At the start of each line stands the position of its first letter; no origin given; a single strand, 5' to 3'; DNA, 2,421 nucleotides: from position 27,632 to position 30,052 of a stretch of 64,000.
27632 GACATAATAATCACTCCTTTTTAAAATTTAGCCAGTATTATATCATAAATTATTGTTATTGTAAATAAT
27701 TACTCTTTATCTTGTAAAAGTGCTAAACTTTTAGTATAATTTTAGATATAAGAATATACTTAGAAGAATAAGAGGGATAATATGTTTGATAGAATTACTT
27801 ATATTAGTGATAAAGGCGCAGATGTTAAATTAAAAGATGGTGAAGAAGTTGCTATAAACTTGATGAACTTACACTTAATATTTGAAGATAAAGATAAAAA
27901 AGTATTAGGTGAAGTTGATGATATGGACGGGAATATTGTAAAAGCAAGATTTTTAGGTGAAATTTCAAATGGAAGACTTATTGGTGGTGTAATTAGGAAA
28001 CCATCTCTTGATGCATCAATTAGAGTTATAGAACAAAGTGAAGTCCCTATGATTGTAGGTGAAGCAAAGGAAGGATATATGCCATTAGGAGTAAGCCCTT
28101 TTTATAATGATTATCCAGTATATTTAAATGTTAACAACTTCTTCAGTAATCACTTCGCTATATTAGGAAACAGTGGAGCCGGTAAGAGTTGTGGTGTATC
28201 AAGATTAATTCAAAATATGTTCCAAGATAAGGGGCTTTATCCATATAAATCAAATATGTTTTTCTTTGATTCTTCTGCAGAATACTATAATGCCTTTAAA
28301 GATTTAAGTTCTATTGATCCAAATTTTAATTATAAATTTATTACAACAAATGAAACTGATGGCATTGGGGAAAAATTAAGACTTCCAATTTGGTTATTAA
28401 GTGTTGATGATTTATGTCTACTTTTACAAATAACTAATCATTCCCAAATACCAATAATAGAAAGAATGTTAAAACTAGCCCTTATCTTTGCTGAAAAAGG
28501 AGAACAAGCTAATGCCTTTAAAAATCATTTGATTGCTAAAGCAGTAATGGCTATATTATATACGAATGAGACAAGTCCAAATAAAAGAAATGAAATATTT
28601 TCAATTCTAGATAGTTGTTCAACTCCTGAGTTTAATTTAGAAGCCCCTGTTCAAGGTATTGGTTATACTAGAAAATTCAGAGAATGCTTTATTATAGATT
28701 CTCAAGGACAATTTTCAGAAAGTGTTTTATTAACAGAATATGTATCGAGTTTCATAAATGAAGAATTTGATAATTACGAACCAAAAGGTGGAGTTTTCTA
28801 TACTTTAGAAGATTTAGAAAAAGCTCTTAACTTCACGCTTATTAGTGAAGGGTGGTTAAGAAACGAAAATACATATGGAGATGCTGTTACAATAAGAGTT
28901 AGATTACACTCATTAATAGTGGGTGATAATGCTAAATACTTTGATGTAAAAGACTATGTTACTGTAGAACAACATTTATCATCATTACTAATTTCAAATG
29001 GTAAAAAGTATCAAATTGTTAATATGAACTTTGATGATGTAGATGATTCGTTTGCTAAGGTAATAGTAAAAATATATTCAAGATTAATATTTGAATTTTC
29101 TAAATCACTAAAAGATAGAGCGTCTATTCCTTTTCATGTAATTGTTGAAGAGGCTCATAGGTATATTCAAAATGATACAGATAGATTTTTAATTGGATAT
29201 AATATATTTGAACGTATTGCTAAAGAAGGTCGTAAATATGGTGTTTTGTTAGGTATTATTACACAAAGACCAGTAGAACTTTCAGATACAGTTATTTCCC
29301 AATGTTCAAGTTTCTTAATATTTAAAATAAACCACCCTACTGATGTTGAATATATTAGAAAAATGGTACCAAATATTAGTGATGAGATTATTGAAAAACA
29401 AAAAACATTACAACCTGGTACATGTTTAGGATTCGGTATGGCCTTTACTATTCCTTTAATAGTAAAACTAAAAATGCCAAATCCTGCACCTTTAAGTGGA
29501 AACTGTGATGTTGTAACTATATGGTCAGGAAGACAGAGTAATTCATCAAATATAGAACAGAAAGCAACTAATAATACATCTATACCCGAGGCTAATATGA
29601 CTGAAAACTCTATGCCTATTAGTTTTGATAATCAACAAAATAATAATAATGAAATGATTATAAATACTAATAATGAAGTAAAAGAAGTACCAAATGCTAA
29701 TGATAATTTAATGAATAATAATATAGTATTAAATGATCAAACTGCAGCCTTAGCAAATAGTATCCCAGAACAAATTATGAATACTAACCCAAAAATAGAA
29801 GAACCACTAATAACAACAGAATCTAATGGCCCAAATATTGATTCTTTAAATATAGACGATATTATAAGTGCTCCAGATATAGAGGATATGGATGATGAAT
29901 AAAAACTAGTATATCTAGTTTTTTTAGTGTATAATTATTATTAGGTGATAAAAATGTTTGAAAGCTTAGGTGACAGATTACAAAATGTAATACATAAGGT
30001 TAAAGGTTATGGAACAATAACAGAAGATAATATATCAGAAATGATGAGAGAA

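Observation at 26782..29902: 3.1-kb insertion carrying a HerA-like ATPase splits the conserved ftsY-ylxM-ffh operon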

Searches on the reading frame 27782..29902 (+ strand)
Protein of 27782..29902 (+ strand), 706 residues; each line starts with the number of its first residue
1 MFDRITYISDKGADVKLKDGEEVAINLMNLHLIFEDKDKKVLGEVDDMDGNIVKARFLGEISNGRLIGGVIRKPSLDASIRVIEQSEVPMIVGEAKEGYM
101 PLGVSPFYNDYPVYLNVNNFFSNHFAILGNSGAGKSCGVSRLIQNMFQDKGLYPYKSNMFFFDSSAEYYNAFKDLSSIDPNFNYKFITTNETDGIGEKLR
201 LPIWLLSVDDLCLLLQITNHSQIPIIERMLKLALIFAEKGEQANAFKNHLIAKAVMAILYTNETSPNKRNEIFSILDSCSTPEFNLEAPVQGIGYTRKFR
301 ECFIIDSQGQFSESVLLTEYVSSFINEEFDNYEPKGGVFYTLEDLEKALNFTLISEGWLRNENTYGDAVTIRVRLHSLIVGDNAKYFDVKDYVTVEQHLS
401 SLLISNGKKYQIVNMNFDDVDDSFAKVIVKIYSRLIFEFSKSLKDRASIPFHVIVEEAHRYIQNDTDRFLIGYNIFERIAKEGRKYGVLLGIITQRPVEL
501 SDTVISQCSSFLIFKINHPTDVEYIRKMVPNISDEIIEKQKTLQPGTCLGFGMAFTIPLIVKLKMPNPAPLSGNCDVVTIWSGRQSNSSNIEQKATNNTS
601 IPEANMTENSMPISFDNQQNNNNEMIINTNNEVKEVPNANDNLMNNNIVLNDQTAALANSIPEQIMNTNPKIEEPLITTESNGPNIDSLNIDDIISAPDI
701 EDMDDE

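Call 3: search_protein_families(library=pfam, proteins=[window:27782-29902:+], max_evalue=0.1)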
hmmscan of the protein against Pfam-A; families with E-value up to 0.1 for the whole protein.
window:27782-29902:+ (706 aa): 3 families
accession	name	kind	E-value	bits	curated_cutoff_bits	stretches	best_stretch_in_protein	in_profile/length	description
PF01935.23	DUF87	-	2.7e-20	73.9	23.2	1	110-270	11-157/220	Helicase HerA, central domain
PF01580.24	FtsK_SpoIIIE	-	0.0016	18.3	24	1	109-146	27-63/221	FtsK/SpoIIIE family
PF24883.2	NPHP3_N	-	0.088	13.4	24.8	0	124-168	24-64/164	Nephrocystin 3, N-terminal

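Call 4: search_protein_families(library=padloc, proteins=[window:27782-29902:+], max_evalue=1)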
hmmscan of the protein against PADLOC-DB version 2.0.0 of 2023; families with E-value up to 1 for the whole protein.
window:27782-29902:+ (706 aa): 16 families
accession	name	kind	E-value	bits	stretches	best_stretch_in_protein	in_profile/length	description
PDLC04102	HerA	-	4.2e-105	350.5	1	76-593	115-649/654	-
PDLC04105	HerA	-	1.8e-63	213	2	390-595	358-566/576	-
PDLC04098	HerA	-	3.5e-55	185.8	1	61-592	112-677/686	-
PDLC04106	HerA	-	3.4e-54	182.5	2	424-585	483-650/667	-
PDLC02188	HerA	-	4.8e-43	145.8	1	110-585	132-564/578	-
PDLC04097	HerA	-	3.3e-42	142.9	1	52-585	90-615/618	-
PDLC02185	HerA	-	7.3e-40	135.3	2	429-584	429-582/585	-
PDLC04100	HerA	-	4.6e-38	129.3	2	446-585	436-576/580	-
PDLC04103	HerA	-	2.7e-37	126.4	2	360-582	348-575/579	-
PDLC04104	HerA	-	2.7e-33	113.2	1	388-593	158-366/379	-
PDLC01055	HerA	-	7.2e-14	49.5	2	386-562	362-523/532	Type III coevolved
PDLC04140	mad8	-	1.3e-12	45.9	2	436-565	177-301/314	mads_8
PDLC04101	HerA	-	3.4e-08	30.6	1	103-215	147-252/400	-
PDLC04107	HerA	-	8.8e-08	29.5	1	95-215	142-257/306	-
PDLC04099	HerA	-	6.2e-06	23.7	1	74-169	116-211/214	-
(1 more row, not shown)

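Call 5: search_protein_families(library=ncbifam, proteins=[window:27782-29902:+], max_evalue=1)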
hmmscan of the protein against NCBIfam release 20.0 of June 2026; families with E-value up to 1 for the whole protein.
window:27782-29902:+ (706 aa): 8 families
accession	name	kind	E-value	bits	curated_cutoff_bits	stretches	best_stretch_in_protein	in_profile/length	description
NF042944.1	HerA_antiphage_2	equivalog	9e-45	153.5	850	2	373-583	337-562/576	anti-phage-associated helicase HerA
NF042943.1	HerA_antiphage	equivalog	7.1e-37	127.2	800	2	429-581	417-566/566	anti-phage-associated helicase HerA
NF040937.1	HerA_Thermprot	equivalog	4.8e-30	104.4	800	2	403-582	300-480/487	DNA double-strand break repair helicase HerA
NF040819.1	helicase_HerA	equivalog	2.5e-29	102.2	970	2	447-564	400-515/561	DNA double-strand break repair helicase HerA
NF053655.1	CedD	equivalog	2.3e-10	39.8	600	1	434-563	406-525/527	DNA-translocating ATPase CedD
NF033849.1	ser_rich_anae_1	subfamily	2.4e-10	38.5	650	1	440-525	1009-1099/1163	serine-rich protein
NF041214.1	plasmid_TraB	equivalog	0.012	14.1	800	1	446-524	342-417/639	plasmid transfer protein TraB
NF010283.0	PRK13724.1-5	equivalog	0.28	11.1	164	1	124-149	46-71/78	conjugal transfer protein TrbD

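Call 6: search_solved_structures(query=window:27782-29902:+, max_evalue=0.01, show_alignments=1)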
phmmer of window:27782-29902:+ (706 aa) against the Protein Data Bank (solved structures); distinct sequences matched with E-value up to 0.01: 9.
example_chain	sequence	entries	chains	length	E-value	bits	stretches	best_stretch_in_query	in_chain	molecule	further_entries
9c1m_M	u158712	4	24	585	1.3e-41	145.9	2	423-582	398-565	ATP-binding protein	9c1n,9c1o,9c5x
8xau_A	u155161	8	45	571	4.7e-36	127.5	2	392-576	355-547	ATP-binding protein | HerA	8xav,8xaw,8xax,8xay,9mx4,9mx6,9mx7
8ziq_M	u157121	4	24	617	8.6e-32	113.4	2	421-582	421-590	HerA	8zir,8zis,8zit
4d2i_A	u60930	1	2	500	1.7e-28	102.5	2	395-582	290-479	HERA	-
8wiv_A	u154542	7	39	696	8.7e-28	100.2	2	422-586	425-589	Helicase HerA central domain-containing protein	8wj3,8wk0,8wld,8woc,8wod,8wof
8yho_A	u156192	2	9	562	4.2e-27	97.9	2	416-562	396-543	DUF87 domain-containing protein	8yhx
9x1l_A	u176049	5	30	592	1.1e-25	93.3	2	448-574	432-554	DNA helicase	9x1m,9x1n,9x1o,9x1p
8j4u_M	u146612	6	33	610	2e-24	89.1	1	424-581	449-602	Nucleoside triphosphate hydrolase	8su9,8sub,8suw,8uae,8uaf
8wet_A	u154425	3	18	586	9.6e-08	34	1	434-528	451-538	TdpA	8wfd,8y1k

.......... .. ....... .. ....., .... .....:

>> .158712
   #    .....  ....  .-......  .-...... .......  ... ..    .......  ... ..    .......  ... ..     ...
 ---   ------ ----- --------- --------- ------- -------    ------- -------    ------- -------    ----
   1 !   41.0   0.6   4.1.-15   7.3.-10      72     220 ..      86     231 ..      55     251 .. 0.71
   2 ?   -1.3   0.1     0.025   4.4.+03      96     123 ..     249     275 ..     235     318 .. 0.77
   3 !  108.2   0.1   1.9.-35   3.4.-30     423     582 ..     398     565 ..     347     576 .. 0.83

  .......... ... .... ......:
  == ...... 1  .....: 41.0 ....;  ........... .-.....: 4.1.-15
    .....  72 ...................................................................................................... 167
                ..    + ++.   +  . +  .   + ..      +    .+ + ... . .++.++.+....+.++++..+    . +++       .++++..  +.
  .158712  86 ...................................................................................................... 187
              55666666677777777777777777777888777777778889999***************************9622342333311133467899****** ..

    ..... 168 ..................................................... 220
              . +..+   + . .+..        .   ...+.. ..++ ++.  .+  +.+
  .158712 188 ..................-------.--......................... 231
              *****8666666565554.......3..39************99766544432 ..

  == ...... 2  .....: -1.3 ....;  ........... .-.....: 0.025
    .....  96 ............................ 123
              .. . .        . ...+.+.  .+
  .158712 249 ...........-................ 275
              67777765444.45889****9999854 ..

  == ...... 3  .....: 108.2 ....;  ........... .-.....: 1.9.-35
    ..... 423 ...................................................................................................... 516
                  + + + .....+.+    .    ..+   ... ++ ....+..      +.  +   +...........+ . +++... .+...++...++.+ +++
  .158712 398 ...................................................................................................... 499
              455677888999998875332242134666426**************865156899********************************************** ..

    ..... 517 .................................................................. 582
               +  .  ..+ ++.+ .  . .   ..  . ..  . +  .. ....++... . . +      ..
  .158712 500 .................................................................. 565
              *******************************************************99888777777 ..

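Call 8: search_protein_families(library=phrogs, proteins=[window:27782-29902:+], max_evalue=0.1)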
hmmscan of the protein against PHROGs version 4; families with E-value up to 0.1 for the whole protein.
window:27782-29902:+ (706 aa): 3 families
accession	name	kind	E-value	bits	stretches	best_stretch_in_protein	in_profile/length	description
phrog_7035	-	unknown function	3.8e-54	185.4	1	48-597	129-643/969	-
phrog_2666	-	head and packaging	1.2e-15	58.2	1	450-533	422-501/555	terminase large subunit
phrog_5156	-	unknown function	2.8e-06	26.7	1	408-539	615-741/824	-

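Call 10: find_homologous_proteins(query=window:27782-29902:+, max_evalue=1e-10)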
Query window:27782-29902:+ (706 aa): 8000 proteins with E <= 1e-10 among 8000 candidates; the best 120 are listed.
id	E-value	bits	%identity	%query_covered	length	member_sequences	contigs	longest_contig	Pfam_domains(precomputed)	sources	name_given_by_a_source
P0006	0.0e+0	1584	100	100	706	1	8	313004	PF01935.24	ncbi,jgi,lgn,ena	-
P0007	0.0e+0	1583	100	100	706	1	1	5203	PF01935.24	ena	-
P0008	0.0e+0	1580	100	100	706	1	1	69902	PF01935.24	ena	-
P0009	0.0e+0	1576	100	100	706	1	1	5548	PF01935.24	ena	-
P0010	0.0e+0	1489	94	100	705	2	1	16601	PF01935.24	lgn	-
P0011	0.0e+0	1472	93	100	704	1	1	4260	PF01935.24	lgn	-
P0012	0.0e+0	1472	93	100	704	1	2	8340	PF01935.24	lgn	-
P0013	0.0e+0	1348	84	100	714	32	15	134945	PF01935.24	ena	-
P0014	0.0e+0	1311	83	100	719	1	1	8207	PF01935.24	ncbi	-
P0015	0.0e+0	1310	84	100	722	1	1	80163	PF01935.24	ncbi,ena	-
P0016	0.0e+0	1222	100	78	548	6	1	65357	-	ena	-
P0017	0.0e+0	1178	74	100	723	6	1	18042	PF01935.24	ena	-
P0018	0.0e+0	1177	74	100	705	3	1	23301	PF01935.24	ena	-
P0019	0.0e+0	1175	74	100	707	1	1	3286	PF01935.24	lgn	-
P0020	0.0e+0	1174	74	100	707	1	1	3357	PF01935.24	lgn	-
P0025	0.0e+0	1169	74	100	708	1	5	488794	PF01935.24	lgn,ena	-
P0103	0.0e+0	1129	79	87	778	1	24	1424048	PF01935.24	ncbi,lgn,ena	-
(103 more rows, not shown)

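Call 11: find_encoding_contigs(protein=P0006, flank=6000, max_places=4)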
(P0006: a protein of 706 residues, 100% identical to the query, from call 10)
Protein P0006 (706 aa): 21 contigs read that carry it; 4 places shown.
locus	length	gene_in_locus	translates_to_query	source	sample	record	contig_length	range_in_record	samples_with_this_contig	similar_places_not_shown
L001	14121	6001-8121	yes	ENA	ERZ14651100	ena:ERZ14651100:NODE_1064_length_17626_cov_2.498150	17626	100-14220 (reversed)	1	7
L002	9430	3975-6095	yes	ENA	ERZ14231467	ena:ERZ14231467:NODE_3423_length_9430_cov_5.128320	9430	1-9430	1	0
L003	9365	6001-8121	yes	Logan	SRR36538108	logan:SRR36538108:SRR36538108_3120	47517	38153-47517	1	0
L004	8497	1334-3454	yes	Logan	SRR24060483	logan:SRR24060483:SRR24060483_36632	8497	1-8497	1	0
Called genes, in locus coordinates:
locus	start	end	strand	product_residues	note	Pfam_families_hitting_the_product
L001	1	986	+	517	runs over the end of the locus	PF12072:RNase_Y_N, PF00013:KH_1 (weak), PF01966:HD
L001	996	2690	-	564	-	PF00753:Lactamase_B, PF12706:Lactamase_B_2, PF23023:Anti-Pycsar_Apyc1 (faint), PF22505:RNase_J_b_CASP, PF07521:RMMBL, PF17770:RNase_J_C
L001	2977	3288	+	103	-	-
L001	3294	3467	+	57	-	-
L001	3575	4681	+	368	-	PF02881:SRP54_N, PF00448:SRP54, PF01656:CbiA (weak), PF13614:AAA_31 (weak)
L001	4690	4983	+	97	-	PF04297:UPF0122, PF04545:Sigma70_r4 (weak)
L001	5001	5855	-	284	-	-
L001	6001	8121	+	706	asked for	PF01935:DUF87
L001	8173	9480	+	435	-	PF02881:SRP54_N, PF00448:SRP54, PF02978:SRP_SPB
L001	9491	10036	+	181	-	-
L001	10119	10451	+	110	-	-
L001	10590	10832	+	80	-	PF04014:MazE_antitoxin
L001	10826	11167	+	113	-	PF02452:PemK_toxin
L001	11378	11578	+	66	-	PF01192:RNA_pol_Rpb6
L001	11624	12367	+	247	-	PF21982:RecX_HTH1, PF02631:RecX_HTH2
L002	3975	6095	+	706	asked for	PF01935:DUF87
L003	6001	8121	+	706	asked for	PF01935:DUF87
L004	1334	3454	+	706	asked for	PF01935:DUF87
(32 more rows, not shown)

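Call 12: find_encoding_contigs(protein=P0103, flank=6000, max_places=3)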
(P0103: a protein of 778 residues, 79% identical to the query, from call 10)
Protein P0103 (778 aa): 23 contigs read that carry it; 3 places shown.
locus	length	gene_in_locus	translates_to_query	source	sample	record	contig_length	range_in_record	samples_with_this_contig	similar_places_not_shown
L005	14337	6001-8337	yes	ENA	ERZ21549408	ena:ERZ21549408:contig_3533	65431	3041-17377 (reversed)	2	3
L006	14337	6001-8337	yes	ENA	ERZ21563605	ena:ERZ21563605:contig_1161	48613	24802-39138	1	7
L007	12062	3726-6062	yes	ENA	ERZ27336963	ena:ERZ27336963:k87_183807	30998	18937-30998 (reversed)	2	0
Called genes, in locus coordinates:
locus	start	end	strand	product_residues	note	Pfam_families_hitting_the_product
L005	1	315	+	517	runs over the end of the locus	PF12072:RNase_Y_N, PF00013:KH_1 (weak), PF01966:HD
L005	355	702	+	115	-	PF17761:DUF1016_N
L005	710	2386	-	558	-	PF00753:Lactamase_B, PF23023:Anti-Pycsar_Apyc1 (faint), PF12706:Lactamase_B_2 (weak), PF22505:RNase_J_b_CASP, PF07521:RMMBL, PF17770:RNase_J_C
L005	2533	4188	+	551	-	PF13191:AAA_16 (faint), PF00004:AAA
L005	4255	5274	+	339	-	PF01656:CbiA (faint), PF02881:SRP54_N, PF00448:SRP54, PF02374:ArsA_ATPase (faint), PF13604:AAA_30 (faint), PF13614:AAA_31 (faint)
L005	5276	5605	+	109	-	-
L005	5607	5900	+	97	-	PF04297:UPF0122, PF04545:Sigma70_r4 (weak)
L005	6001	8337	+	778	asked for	PF01935:DUF87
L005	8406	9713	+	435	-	PF02881:SRP54_N, PF00448:SRP54, PF02978:SRP_SPB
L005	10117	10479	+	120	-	-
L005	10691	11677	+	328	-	PF19481:DUF6017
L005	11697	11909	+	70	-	PF17295:DUF5348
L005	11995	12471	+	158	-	PF12687:DUF3801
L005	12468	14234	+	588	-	PF02534:T4SS-DNA_transf, PF10412:TrwB_AAD_bind, PF12696:TraG-D_C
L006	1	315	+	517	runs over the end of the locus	PF12072:RNase_Y_N, PF00013:KH_1 (weak), PF01966:HD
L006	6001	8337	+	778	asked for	PF01935:DUF87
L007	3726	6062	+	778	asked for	PF01935:DUF87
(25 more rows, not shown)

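Call 13: find_encoding_contigs(protein=P0025, flank=6000, max_places=3)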
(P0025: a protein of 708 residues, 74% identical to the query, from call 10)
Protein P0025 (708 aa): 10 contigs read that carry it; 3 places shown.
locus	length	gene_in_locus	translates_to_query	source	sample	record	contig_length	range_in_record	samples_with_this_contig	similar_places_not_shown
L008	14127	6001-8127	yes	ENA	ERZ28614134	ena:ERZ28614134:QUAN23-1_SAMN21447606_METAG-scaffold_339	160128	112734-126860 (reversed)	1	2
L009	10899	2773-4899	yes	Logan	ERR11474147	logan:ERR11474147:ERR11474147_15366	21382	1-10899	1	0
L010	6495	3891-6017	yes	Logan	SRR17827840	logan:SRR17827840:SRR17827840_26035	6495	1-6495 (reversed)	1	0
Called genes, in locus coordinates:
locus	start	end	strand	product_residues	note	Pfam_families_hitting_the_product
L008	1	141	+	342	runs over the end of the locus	PF00154:RecA_N, PF08423:Rad51, PF06745:ATPase, PF01637:ATPase_2 (weak), PF13479:AAA_24 (weak), PF21096:RecA_C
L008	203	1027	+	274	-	-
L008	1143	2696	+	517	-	PF12072:RNase_Y_N, PF00013:KH_1 (weak), PF01966:HD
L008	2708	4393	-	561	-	PF00753:Lactamase_B, PF23023:Anti-Pycsar_Apyc1 (weak), PF12706:Lactamase_B_2 (weak), PF22505:RNase_J_b_CASP, PF07521:RMMBL, PF17770:RNase_J_C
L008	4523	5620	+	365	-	PF02881:SRP54_N, PF03308:MeaB (faint), PF00448:SRP54, PF01656:CbiA (weak), PF13614:AAA_31 (weak)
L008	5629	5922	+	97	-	PF04297:UPF0122, PF04545:Sigma70_r4 (weak)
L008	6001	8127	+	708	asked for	PF01935:DUF87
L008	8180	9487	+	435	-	PF02881:SRP54_N, PF06414:Zeta_toxin (faint), PF13207:AAA_17 (faint), PF00448:SRP54, PF02978:SRP_SPB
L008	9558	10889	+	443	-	PF13328:HD_4, PF13521:AAA_28 (weak)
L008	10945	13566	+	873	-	PF00690:Cation_ATPase_N, PF00122:E1-E2_ATPase, PF00702:Hydrolase, PF13246:Cation_ATPase, PF00689:Cation_ATPase_C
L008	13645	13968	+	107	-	-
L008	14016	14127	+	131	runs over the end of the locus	PF04266:ASCH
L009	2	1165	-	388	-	?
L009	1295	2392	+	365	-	PF02881:SRP54_N, PF03308:MeaB (faint), PF00448:SRP54, PF01656:CbiA (weak), PF13614:AAA_31 (weak)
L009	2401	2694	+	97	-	PF04297:UPF0122, PF04545:Sigma70_r4 (weak)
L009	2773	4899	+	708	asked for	PF01935:DUF87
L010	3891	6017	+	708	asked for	PF01935:DUF87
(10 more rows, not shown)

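Call 16: find_related_loci(query=A1, collection=genome_contigs, flank=6000)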
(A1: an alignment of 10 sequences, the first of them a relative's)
Query A1 (706 aa) in genome_contigs; peptide patterns used: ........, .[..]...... (x = any residue, [..] = any of these).
288 stretches matched a pattern; 185 encode a relative of the query (tblastn E <= 1e-3); the best 80 are kept; 80 distinct loci.
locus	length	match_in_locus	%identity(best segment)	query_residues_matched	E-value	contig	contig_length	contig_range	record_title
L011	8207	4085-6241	83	1-705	0e+0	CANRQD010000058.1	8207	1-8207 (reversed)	MAG: uncultured Bacilli bacterium isolate Lapin-017__bin10 genome assembly, contig: Lapin-017__NODE_6982_length_8207_cov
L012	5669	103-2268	74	1-706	0e+0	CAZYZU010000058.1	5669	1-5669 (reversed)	MAG TPA_asm: uncultured Muribaculaceae bacterium isolate SRP192927_co8_46 genome assembly, contig: NODE_15437_length_566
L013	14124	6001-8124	74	1-706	0e+0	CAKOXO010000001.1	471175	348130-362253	MAG: uncultured Bacilli bacterium isolate REFINED_METABAT215_TOP10_CONTIGS_1500_ASSEMBLY_K77_MERGED__Hadza_MoBio_hadza-E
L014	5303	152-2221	73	1-701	0e+0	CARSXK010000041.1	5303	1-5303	MAG TPA_asm: uncultured Bacilli bacterium isolate MGBC129510 genome assembly, contig: MGBC129510.41, whole genome shotgu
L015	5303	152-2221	73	1-701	0e+0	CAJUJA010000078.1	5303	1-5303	MAG TPA_asm: uncultured Bacilli bacterium isolate MGBC131677 genome assembly, contig: MGBC131677.78, whole genome shotgu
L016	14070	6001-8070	72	1-701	0e+0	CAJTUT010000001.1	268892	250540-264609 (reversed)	MAG TPA_asm: uncultured Bacilli bacterium isolate MGBC114289 genome assembly, contig: MGBC114289.1, whole genome shotgun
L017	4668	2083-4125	73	1-704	0e+0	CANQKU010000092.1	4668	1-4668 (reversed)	MAG: uncultured Bacilli bacterium isolate Lapin-017__bin42 genome assembly, contig: Lapin-017__NODE_16769_length_4668_co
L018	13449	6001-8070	73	1-674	0e+0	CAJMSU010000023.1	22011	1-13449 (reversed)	TPA_asm: uncultured bacterium isolate SRR5519181-bin.25 genome assembly, contig: NODE_1154_length_22011_cov_7.337721, wh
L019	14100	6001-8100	72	1-701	0e+0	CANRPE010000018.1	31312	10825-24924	MAG: uncultured Bacilli bacterium isolate Lapin-018__bin61 genome assembly, contig: Lapin-018__NODE_1152_length_31312_co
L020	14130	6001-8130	71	1-699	0e+0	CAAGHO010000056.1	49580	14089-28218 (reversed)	MAG TPA_asm: Bacilli bacterium, isolate HGM10839, WGS project CAAGHO010000000 data, contig: SRS476276_12_k119_213271, wh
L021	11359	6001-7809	81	1-602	0e+0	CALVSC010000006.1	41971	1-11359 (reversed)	MAG: uncultured Bacilli bacterium isolate BRZ_QA__bin67 genome assembly, contig: BRZ_QA__NODE_976_length_41971_cov_7.356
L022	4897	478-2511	72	1-686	0e+0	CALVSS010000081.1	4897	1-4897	MAG: uncultured Bacilli bacterium isolate BRZ_IM__bin73 genome assembly, contig: BRZ_IM__NODE_16776_length_4897_cov_5.27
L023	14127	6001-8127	71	1-699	0e+0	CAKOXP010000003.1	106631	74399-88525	MAG: uncultured Bacilli bacterium isolate REFINED_METABAT215_TOP10_CONTIGS_1500_ASSEMBLY_K77_MERGED__Hadza_MoBio_C-REDO_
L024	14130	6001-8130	71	1-699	0e+0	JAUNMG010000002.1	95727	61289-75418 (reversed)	MAG: bacterium isolate S31M_St_34 NODE_29_length_95727_cov_10.684934, whole genome shotgun sequence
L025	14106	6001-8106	71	1-705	0e+0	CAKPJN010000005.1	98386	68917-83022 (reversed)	MAG: uncultured Bacilli bacterium isolate REFINED_METABAT215_TOP10_CONTIGS_1500_ASSEMBLY_K77_MERGED__Hadza_MoBio_hadza-E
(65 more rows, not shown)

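Call 38: search_protein_representatives(protein=window:27782-29902:+)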
Query: 706 residues. Proteins with E-value up to 0.001 (for the whole library): 4177; up to 1e-10: 1841; up to 1e-30: 202. The best 150 are listed.
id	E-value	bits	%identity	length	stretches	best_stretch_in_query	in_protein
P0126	0.0e+00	1036.4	71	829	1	1-648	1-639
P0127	3.1e-288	974.1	66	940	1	1-656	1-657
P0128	1.2e-167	575.6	41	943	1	1-682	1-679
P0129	7.7e-163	559.8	46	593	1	26-582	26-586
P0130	1.5e-160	552.2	65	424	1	256-643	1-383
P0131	1.0e-158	546.1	45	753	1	5-583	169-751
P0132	1.8e-156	538.7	44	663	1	1-586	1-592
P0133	9.4e-147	506.6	42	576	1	6-583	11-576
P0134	1.3e-143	496.2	41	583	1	1-572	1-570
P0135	1.4e-135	469.7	40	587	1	23-581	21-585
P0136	5.5e-122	424.8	62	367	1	349-674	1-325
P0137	1.2e-119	417.0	50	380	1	207-581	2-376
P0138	1.0e-100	354.5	91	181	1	1-173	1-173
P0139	1.2e-100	354.2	35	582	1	15-581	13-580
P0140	2.7e-95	336.5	35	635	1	32-582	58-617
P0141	1.9e-94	333.8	33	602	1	25-581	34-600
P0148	1.2e-80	288.1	31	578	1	23-584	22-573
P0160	4.6e-64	233.3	32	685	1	71-599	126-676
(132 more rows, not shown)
